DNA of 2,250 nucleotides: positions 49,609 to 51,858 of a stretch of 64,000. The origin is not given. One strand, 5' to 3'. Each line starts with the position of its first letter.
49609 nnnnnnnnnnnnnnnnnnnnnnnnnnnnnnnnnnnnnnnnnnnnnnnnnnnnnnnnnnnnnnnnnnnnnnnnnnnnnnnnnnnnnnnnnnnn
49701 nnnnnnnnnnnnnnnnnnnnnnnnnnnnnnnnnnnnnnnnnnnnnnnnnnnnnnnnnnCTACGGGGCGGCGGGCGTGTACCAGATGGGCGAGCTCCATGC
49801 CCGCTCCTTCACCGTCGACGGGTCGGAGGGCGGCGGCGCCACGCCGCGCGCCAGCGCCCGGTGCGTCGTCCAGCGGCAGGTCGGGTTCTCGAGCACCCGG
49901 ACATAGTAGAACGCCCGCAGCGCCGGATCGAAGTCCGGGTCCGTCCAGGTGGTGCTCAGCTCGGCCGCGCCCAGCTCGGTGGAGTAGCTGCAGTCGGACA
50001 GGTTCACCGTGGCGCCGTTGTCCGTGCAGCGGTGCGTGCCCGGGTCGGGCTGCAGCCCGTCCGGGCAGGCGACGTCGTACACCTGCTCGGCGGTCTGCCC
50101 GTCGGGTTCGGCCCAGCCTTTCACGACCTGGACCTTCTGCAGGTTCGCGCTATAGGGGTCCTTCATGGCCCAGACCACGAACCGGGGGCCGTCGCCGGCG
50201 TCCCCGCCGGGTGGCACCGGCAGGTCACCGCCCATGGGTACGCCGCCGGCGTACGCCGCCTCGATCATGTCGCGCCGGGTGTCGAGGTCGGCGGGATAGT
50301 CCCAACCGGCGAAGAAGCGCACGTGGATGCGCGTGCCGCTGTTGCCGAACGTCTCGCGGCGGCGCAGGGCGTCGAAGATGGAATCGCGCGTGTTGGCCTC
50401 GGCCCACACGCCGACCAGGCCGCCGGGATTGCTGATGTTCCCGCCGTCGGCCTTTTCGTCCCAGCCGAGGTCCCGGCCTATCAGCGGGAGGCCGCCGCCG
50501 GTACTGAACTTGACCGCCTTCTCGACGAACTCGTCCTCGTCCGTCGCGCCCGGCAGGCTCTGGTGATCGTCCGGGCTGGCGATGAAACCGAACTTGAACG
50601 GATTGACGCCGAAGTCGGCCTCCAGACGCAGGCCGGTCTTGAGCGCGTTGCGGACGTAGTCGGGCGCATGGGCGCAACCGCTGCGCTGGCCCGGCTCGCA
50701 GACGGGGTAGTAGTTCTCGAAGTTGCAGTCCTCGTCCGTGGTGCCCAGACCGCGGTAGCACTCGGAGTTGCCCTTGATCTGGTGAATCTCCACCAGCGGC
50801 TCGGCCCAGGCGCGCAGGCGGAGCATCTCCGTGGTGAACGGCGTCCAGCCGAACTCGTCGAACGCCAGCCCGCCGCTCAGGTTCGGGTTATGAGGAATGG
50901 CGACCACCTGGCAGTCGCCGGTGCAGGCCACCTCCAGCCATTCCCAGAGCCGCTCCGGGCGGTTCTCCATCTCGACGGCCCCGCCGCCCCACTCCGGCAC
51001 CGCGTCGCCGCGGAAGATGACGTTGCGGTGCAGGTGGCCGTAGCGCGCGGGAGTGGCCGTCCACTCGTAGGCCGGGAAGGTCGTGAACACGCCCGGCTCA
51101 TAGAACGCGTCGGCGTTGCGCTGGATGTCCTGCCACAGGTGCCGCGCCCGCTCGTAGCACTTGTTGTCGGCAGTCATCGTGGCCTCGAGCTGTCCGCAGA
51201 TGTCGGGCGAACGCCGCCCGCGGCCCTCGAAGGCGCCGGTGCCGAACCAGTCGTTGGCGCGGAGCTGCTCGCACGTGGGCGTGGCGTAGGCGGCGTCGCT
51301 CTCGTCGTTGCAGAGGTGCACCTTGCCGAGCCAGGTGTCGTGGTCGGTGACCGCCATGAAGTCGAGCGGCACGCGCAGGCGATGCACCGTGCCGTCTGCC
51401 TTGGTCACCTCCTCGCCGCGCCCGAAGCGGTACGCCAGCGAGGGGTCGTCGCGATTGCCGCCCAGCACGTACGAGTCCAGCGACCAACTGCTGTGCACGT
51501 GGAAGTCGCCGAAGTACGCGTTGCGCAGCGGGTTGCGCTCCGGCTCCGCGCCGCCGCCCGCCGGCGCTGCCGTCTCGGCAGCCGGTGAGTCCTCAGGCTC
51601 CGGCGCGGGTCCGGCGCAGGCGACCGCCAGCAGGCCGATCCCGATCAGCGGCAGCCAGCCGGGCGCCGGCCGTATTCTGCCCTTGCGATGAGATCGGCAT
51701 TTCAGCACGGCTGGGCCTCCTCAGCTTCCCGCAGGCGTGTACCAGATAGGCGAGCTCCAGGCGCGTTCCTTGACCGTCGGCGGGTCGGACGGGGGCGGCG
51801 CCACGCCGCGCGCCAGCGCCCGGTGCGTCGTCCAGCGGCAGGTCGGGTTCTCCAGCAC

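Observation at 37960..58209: Nine tandem DUF3604/PHP-like lipoprotein paralogs in one co-directional ~20-kb array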

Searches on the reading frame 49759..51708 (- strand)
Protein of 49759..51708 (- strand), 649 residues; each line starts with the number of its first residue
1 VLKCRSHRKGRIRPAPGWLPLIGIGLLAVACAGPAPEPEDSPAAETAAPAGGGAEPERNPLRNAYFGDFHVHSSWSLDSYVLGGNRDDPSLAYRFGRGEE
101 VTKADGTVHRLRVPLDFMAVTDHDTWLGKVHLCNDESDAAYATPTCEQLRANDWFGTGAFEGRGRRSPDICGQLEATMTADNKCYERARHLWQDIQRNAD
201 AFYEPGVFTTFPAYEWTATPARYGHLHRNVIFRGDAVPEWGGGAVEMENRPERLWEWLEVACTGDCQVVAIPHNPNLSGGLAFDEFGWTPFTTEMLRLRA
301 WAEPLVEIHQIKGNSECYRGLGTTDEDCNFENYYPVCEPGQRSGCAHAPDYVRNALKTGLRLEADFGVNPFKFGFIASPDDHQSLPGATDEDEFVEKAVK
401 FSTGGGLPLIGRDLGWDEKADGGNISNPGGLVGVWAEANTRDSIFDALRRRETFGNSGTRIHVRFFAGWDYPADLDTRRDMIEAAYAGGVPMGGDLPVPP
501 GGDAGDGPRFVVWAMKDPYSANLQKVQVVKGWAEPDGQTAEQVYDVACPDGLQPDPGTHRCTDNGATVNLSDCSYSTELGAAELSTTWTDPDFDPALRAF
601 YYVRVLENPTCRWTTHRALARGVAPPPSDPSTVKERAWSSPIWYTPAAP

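Call 4: search_protein_families(library=pfam, proteins=[window:49759-51708:-])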
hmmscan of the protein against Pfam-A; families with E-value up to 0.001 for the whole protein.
window:49759-51708:- (649 aa): 1 family
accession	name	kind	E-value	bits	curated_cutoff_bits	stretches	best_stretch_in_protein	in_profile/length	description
PF12228.14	DUF3604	-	3.3e-191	637.2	20.4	1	60-646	2-591/591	Protein of unknown function (DUF3604)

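Call 7: search_solved_structures(query=window:49759-51708:-, max_evalue=1, show_alignments=2)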
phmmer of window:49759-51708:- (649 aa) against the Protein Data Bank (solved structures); distinct sequences matched with E-value up to 1: 0.

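Call 12: find_homologous_proteins(query=window:49759-51708:-, max_evalue=1e-10)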
Query window:49759-51708:- (649 aa): 3911 proteins with E <= 1e-10 among 8000 candidates; the best 120 are listed.
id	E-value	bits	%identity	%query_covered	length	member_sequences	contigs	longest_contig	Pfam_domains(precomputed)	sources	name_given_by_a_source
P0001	0.0e+0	1449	93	100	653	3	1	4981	PF12228.15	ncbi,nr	ncbi:MAG: DUF3604 domain-containing protein [Acidobacteria bacterium]|nr:DUF3604 domain-containing p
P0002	0.0e+0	1426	92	100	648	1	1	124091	PF12228.15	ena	-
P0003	0.0e+0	1361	89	98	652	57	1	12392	PF12228.15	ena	-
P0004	0.0e+0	1305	88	96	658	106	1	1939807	PF12228.15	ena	-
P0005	0.0e+0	1275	83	97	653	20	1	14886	PF12228.15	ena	-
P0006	0.0e+0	1241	82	99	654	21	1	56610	PF12228.15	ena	-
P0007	0.0e+0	1215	79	100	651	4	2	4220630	PF12228.15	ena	-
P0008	0.0e+0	1210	82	94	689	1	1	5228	PF12228.15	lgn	-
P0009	0.0e+0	1207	79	100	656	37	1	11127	PF12228.15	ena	-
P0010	0.0e+0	1198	81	95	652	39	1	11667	PF12228.15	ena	-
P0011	0.0e+0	1185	79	98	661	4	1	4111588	PF12228.15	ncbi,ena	-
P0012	0.0e+0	1182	81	91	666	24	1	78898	PF12228.15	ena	-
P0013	0.0e+0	1175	76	100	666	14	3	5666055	PF12228.15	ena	-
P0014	0.0e+0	1166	77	99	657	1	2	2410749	PF12228.15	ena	-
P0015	0.0e+0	1165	80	92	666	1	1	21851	PF12228.15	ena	-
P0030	0.0e+0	1136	75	100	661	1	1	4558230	PF12228.15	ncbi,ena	-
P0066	1.5e-256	871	63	92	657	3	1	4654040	PF12228.15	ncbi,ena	-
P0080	3.1e-229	781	55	96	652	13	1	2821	PF12228.15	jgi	jgi:Protein of unknown function (DUF3604)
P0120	1.3e-221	756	56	97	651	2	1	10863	PF12228.15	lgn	-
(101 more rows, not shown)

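Call 13: find_related_loci(query=window:49759-51708:-, collection=genome_contigs, flank=10000)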
Query window:49759-51708:- (649 aa) in genome_contigs; peptide patterns used: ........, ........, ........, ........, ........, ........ (x = any residue, [..] = any of these).
290 stretches matched a pattern; 259 encode a relative of the query (tblastn E <= 1e-3); the best 80 are kept; 72 distinct loci.
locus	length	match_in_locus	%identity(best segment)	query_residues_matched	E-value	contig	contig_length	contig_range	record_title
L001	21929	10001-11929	92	9-649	0e+0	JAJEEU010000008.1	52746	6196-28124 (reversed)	MAG: Vicinamibacteria bacterium isolate p16x34bins.50 k141_124631, whole genome shotgun sequence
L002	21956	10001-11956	88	1-649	0e+0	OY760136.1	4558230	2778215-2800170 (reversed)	MAG: Vicinamibacterales bacterium isolate f9e760c9-8bbe-4e76-9a0a-40d6f1fb97b8 genome assembly, chromosome: 1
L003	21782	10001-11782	90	56-649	0e+0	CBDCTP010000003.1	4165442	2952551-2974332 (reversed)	MAG: Vicinamibacterales bacterium isolate 10f4adea-8e09-47d4-a7a3-d2416a85f142 genome assembly, contig: contig_3, whole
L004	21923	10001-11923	86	22-649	0e+0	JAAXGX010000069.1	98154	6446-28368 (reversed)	MAG: Vicinamibacteraceae bacterium isolate Plut_88874 unfiltered_Plut_88874_genomic_contig_43189, whole genome shotgun s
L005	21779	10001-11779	89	57-649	0e+0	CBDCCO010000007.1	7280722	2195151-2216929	MAG: Vicinamibacterales bacterium isolate 33854e28-373d-43bf-a5c3-6fc065bbcf3f genome assembly, contig: contig_7, whole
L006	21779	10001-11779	90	57-649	0e+0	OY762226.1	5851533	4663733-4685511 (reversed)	MAG: Vicinamibacterales bacterium isolate 0d5134ca-f8ab-4963-ab29-a032ed897002 genome assembly, chromosome: 1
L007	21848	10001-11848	87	30-649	0e+0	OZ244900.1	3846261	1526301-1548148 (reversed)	MAG: Vicinamibacterales bacterium isolate 64656924-40de-4713-84ff-d23cd40eac1d genome assembly, chromosome: 1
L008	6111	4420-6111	91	59-622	0e+0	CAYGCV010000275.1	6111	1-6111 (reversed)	MAG TPA_asm: uncultured Vicinamibacteraceae bacterium isolate ERP110561_co1_67 genome assembly, contig: NODE_8251_length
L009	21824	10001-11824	82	55-649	0e+0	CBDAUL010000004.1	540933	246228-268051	MAG: Vicinamibacterales bacterium isolate 3187d3cd-29f7-40f2-88d1-47a6769d9de4 genome assembly, contig: contig_4, whole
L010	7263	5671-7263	90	59-589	0e+0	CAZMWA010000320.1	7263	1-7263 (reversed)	MAG TPA_asm: uncultured Vicinamibacteraceae bacterium isolate SRP338948_co1_127 genome assembly, contig: k141_517548, wh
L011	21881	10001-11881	65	19-646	0e+0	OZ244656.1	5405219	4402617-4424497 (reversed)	MAG: Vicinamibacterales bacterium isolate f390f8dd-e92b-4ea0-b198-bad1eda30bba genome assembly, chromosome: 1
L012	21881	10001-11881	65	22-646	0e+0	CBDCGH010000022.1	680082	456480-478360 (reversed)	MAG: Vicinamibacterales bacterium isolate 75c22ac9-0115-4f96-a872-047b451c91ea genome assembly, contig: contig_22, whole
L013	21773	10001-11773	64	56-646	0e+0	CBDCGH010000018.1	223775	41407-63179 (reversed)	MAG: Vicinamibacterales bacterium isolate 75c22ac9-0115-4f96-a872-047b451c91ea genome assembly, contig: contig_18, whole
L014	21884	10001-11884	62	21-646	0e+0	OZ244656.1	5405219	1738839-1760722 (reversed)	MAG: Vicinamibacterales bacterium isolate f390f8dd-e92b-4ea0-b198-bad1eda30bba genome assembly, chromosome: 1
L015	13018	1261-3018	61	56-647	0e+0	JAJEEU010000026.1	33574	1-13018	MAG: Vicinamibacteria bacterium isolate p16x34bins.50 k141_734096, whole genome shotgun sequence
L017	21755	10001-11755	58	62-649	0e+0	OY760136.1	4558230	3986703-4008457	MAG: Vicinamibacterales bacterium isolate f9e760c9-8bbe-4e76-9a0a-40d6f1fb97b8 genome assembly, chromosome: 1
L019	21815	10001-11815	46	46-646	3e-171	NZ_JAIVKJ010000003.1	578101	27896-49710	Microbulbifer elongatus strain SaN0-4 SaN0-4_ctg003, whole genome shotgun sequence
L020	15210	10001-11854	47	43-648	3e-170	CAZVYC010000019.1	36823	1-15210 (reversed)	MAG TPA_asm: uncultured Rhodospirillales bacterium isolate SRP272529_co1_247 genome assembly, contig: NODE_1583_length_3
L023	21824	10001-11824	46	48-646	9e-159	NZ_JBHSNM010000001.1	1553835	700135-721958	Lysobacter yangpyeongensis strain KACC 11407 spades_K_17_127_1, whole genome shotgun sequence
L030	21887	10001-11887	43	21-646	3e-136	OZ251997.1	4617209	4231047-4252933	MAG: Candidatus Multivorans sp. isolate 0020eb3c-7439-4c9e-8c72-55202c0a045f genome assembly, chromosome: 1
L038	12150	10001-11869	43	16-649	6e-131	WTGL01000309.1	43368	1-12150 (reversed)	MAG: Acidobacteria bacterium isolate CO36388bin_1 NODE_208_length_43368_cov_73.472676, whole genome shotgun sequence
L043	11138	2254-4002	41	54-648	1e-128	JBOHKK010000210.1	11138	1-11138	MAG: Geminicoccaceae bacterium isolate SD8037_metabat2.bin.36 NODE_2546_length_11138_cov_2.280356, whole genome shotgun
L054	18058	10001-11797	39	42-648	5e-126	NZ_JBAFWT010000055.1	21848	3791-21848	Xanthobacter sp. DSM 24535 strain W30 Contig055, whole genome shotgun sequence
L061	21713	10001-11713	40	62-646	6e-124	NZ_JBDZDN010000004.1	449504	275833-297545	Mesorhizobium sp. KR9-304 contig4, whole genome shotgun sequence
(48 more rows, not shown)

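Call 16: search_protein_families(library=ncbifam, proteins=[window:49759-51708:-], max_evalue=0.01)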
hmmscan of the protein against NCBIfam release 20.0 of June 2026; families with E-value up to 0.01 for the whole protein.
window:49759-51708:- (649 aa): 0 families

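Call 30: predict_structure(alignment_id=A1)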
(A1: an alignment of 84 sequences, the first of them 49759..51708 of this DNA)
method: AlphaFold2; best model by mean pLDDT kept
length: 649 residues; sequences in the alignment: 84
mean_pLDDT: 85.5   pTM: 0.86
mean pLDDT of the five models: 85.5, 83.3, 82.7, 80.6, 74.2
residues with pLDDT >= 90: 393; 70-90: 149; 50-70: 54; < 50: 53
segments of 3 or more residues with pLDDT < 50: 1-21, 23-53
pLDDT, mean of each block of 10 residues (from residue 1): 35 41 46 41 39 60 95 88 82 96 88 95 92 94 92 74 89 92 94 95 97 94 90 91 92 95 93 90 76 93 92 81 81 79 86 95 94 93 84 73 61 62 68 97 97 94 97 97 97 95 91 95 97 94 97 95 95 95 98 95 96 87 83 93 86
secondary structure, 60 per line:
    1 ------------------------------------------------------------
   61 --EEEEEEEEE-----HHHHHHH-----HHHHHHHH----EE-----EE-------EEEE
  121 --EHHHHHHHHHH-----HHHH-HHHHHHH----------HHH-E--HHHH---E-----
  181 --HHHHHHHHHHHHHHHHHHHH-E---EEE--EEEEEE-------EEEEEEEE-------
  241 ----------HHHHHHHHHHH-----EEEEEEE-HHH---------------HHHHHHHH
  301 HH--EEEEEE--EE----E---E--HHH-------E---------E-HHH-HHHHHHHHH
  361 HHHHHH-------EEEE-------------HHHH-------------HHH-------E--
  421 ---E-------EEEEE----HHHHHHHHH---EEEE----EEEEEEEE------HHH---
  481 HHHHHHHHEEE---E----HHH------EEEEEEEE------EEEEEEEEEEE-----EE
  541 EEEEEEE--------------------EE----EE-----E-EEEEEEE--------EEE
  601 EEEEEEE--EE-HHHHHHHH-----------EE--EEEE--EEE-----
elements in order: E63-71 H77-83 H89-96 E117-120 H124-133 H139-142 H144-150 H168-171 H183-202 E208-210 E213-218 E226-233 H251-261 E267-273 H293-302 E305-310 H352-366 E374-377 H391-394 E432-436 H441-449 E453-456 E461-468 H481-488 E489-491 E509-516 E523-533 E539-547 E583-589 E598-607 H613-620 E636-639 E642-644
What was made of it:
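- AF2 model of D6: pLDDT 85.5, pTM 0.86, with strand/helix alternation in the N-terminal part and putative ligands at strand ends (call 30).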

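Call 32: fold_search(model_id=the predicted structure, library=pdb)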
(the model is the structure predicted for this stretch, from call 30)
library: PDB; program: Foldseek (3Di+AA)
matches with E <= 10: 1391; with E <= 0.001: 2
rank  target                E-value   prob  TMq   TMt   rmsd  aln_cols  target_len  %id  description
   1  3e38_B                6.5e-06  1.00  0.28  0.48  13.3       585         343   10  CRYSTAL STRUCTURE OF A TWO-DOMAIN PROTEIN CONTAINING PREDICTED PHP-LIKE METAL-DEPENDENT PHOSPHOESTERASE (BVU_3505) FRO (released 2008-10-07)
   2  3e38_A                1.4e-05  1.00  0.27  0.46  12.3       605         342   10  CRYSTAL STRUCTURE OF A TWO-DOMAIN PROTEIN CONTAINING PREDICTED PHP-LIKE METAL-DEPENDENT PHOSPHOESTERASE (BVU_3505) FRO (released 2008-10-07)
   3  7uaa_D                1.1e-02  0.51  0.10  0.18   6.7       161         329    9  CryoEM structure of the pancreatic ATP-sensitive potassium channel in the ATP-bound state with Kir6.2-CTD in the up co (released 2022-08-31)
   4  7tys_D                1.1e-02  0.51  0.10  0.18   6.7       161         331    9  Cryo-EM structure of the pancreatic ATP-sensitive potassium channel bound to ATP and repaglinide with Kir6.2-CTD in th (released 2022-08-31)
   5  7u7m_C                1.5e-02  0.44  0.10  0.18   6.8       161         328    9  Cryo-EM structure of the pancreatic ATP-sensitive potassium channel in the presence of carbamazepine and ATP with Kir6 (released 2022-08-31)
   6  7tys_C                1.5e-02  0.44  0.10  0.18   6.8       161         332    9  Cryo-EM structure of the pancreatic ATP-sensitive potassium channel bound to ATP and repaglinide with Kir6.2-CTD in th (released 2022-08-31)
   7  7mit_A                1.8e-02  0.38  0.10  0.17   6.5       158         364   10  Vascular KATP channel: Kir6.1 SUR2B propeller-like conformation 1 (released 2021-10-13)
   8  5ykf_A                1.9e-02  0.51  0.11  0.20   6.0       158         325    8  Structure of pancreatic ATP-sensitive potassium channel bound with glibenclamide and ATPgammaS (3D class1 at 4.33A) (released 2018-04-18)
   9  9dfx_B                1.9e-02  0.25  0.10  0.17   7.1       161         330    8  Cryo-EM structure of a SUR1/Kir6.2 ATP-sensitive potassium channel in the presence of Aekatperone in the closed confor (released 2025-02-12)
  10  7u1s_A                2.1e-02  0.41  0.11  0.17   6.2       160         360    8  Cryo-EM structure of the pancreatic ATP-sensitive potassium channel bound to ATP and repaglinide with SUR1-out conform (released 2022-08-31)
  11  8f9l_B                2.4e-02  0.23  0.08  0.25  11.4       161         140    9  Intramolecular ester bond-containing repeat domain from Gemella massiliensis adhesin (released 2024-06-19)
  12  7u7m_B                2.7e-02  0.38  0.10  0.18   6.6       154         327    8  Cryo-EM structure of the pancreatic ATP-sensitive potassium channel in the presence of carbamazepine and ATP with Kir6 (released 2022-08-31)
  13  7tys_B                2.7e-02  0.38  0.10  0.18   6.6       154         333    8  Cryo-EM structure of the pancreatic ATP-sensitive potassium channel bound to ATP and repaglinide with Kir6.2-CTD in th (released 2022-08-31)
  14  7u1s_D                3.3e-02  0.38  0.11  0.19   6.2       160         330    9  Cryo-EM structure of the pancreatic ATP-sensitive potassium channel bound to ATP and repaglinide with SUR1-out conform (released 2022-08-31)
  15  7u24_A                4.2e-02  0.33  0.11  0.17   6.6       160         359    9  Cryo-EM structure of the pancreatic ATP-sensitive potassium channel bound to ATP and glibenclamide with Kir6.2-CTD in  (released 2022-08-31)
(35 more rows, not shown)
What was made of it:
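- On PHP superfamily: The model has pLDDT 85.5 (calls 30, 32).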

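Call 33: search_solved_structures(query=A1, max_evalue=10, show_alignments=4)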
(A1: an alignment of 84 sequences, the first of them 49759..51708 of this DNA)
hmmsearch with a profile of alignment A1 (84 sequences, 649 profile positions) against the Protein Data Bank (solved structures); distinct sequences matched with E-value up to 10: 1.
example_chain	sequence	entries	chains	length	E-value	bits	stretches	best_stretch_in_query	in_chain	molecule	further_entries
3teq_A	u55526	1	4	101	0.35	12.5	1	37-77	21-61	Stromal interaction molecule 1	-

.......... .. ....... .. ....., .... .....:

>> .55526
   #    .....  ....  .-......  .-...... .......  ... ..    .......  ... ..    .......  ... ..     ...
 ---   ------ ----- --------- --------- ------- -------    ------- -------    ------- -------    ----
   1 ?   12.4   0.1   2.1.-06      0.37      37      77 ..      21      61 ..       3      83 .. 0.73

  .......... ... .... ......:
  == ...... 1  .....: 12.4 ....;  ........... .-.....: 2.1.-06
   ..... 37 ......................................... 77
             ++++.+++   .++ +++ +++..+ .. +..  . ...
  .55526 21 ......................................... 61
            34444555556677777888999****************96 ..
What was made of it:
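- On PHP superfamily: A family profile finds no PDB relative (call 33).
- Tried and rejected: Sequence searches of the PDB with D6 and with the 84-sequence family profile found nothing (calls 7, 33).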

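Call 34: search_protein_families(library=pfam, proteins=[window:49759-51708:-, P0120, P0080], max_evalue=10)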
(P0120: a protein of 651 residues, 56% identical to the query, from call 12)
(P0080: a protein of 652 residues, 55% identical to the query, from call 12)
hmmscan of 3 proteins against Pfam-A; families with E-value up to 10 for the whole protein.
window:49759-51708:- (649 aa): 1 family
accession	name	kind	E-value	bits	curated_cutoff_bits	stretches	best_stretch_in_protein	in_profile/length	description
PF12228.14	DUF3604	-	3.3e-191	637.2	20.4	1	60-646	2-591/591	Protein of unknown function (DUF3604)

P0120 (651 aa): 1 family
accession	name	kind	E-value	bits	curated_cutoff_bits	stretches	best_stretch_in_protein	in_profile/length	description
PF12228.14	DUF3604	-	2.9e-204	680.3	20.4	1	48-642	2-591/591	Protein of unknown function (DUF3604)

P0080 (652 aa): 1 family
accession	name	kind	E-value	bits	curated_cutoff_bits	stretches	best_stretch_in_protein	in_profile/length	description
PF12228.14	DUF3604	-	3.1e-204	680.2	20.4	1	59-650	2-591/591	Protein of unknown function (DUF3604)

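Call 35: find_encoding_contigs(protein=P0066, flank=10000, max_places=3)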
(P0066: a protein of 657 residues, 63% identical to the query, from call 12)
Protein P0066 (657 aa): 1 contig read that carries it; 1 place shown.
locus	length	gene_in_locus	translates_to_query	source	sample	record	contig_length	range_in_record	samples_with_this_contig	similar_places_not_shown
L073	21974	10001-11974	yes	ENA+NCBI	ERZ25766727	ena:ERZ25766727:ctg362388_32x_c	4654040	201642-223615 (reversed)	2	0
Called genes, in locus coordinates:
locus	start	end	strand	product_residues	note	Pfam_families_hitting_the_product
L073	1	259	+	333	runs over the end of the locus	PF17170:DUF5128 (faint), PF08450:SGL (faint), PF01436:NHL (weak)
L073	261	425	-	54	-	-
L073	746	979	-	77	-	-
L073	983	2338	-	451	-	PF07586:HXXSHH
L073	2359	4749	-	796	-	PF13442:Cytochrome_CBB3 (faint), PF07626:PSD3, PF07637:PSD5, PF07631:PSD4, PF07627:PSCyt3, PF07624:PSD2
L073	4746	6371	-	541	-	PF12796:Ank_2, PF12796:Ank_2, PF13637:Ank_4 (weak), PF00023:Ank (weak), PF12796:Ank_2, PF13637:Ank_4 (weak), PF00023:Ank (weak), PF13857:Ank_5, +4 more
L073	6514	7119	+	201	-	-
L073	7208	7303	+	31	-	-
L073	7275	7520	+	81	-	PF04636:PA26 (weak), PF02627:CMD (weak)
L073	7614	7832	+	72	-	-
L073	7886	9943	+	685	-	PF12228:DUF3604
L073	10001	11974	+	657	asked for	PF12228:DUF3604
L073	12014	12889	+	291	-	PF13145:Rotamase_2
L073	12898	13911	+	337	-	PF04955:HupE_UreJ (weak), PF13795:HupE_UreJ_2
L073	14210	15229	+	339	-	PF01145:Band_7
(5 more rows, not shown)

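Call 37: search_protein_families(library=pfam, proteins=[L019:6192-7727:+, L019:11843-14311:+, L019:14391-15959:-, L019:16023-17021:-, L019:17189-18418:-, L061:7231-8724:+, L061:12188-13327:+, L023:11870-13102:+, L023:13513-17238:+, L054:15452-16948:+], max_evalue=0.001)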
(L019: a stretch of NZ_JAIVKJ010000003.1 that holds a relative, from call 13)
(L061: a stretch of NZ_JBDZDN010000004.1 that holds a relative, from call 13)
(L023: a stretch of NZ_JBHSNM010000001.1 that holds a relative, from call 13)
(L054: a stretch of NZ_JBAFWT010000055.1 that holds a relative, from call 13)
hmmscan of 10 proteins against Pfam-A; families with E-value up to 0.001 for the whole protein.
L019:6192-7727:+ (511 aa): 2 families
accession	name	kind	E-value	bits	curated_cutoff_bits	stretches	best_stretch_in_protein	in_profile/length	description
PF00884.28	Sulfatase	-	2.3e-51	175.3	25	1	26-358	1-300/301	Sulfatase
PF01663.27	Phosphodiest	-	0.00031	20.9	23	0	260-302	185-226/342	Type I phosphodiesterase / nucleotide pyrophosphatase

L019:11843-14311:+ (822 aa): 3 families
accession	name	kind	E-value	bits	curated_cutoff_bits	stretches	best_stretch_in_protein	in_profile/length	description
PF00884.28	Sulfatase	-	4.9e-64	216.9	25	1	109-523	1-301/301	Sulfatase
PF16347.10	SGSH_C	-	1.7e-11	44.9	29.3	1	485-627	16-149/154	N-sulphoglucosamine sulphohydrolase, C-terminal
PF01663.27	Phosphodiest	-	9.6e-05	22.6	23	1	111-421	1-224/342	Type I phosphodiesterase / nucleotide pyrophosphatase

L019:14391-15959:- (522 aa): 3 families
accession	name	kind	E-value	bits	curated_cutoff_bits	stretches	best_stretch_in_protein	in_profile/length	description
PF00884.28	Sulfatase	-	2e-48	165.7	25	1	35-360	1-298/301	Sulfatase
PF14707.11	Sulfatase_C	-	4e-08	34.3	30.9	1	404-504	3-107/127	C-terminal region of aryl-sulfatase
PF01663.27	Phosphodiest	-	0.00076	19.6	23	0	258-300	178-220/342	Type I phosphodiesterase / nucleotide pyrophosphatase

L019:16023-17021:- (332 aa): 2 families
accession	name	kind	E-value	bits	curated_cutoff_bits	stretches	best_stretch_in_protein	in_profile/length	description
PF12710.13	HAD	-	5.9e-09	37.1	27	1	65-268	2-189/189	haloacid dehalogenase-like hydrolase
PF00702.32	Hydrolase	-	5.4e-06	27.4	26.4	1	63-215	3-151/191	haloacid dehalogenase-like hydrolase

L019:17189-18418:- (409 aa): 1 family
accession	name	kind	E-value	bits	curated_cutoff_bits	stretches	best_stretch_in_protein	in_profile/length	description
PF13584.12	BatD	-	0.00028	21.9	24.1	0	64-115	31-80/92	BatD DUF11 like domain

L061:7231-8724:+ (497 aa): 1 family
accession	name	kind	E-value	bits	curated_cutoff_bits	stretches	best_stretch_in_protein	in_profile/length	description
PF00884.28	Sulfatase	-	3.1e-50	171.6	25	1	78-494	1-299/301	Sulfatase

L061:12188-13327:+ (379 aa): 0 families

L023:11870-13102:+ (410 aa): 1 family
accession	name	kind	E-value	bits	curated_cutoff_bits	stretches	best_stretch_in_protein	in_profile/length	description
PF05036.18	SPOR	-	1.9e-11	44.5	21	1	333-404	4-75/76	SPOR domain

L023:13513-17238:+ (1241 aa): 0 families

L054:15452-16948:+ (498 aa): 1 family
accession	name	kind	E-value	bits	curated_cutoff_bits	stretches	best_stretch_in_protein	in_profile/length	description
PF04955.18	HupE_UreJ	-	1.2e-40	139.4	23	1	16-148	47-178/179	HupE / UreJ protein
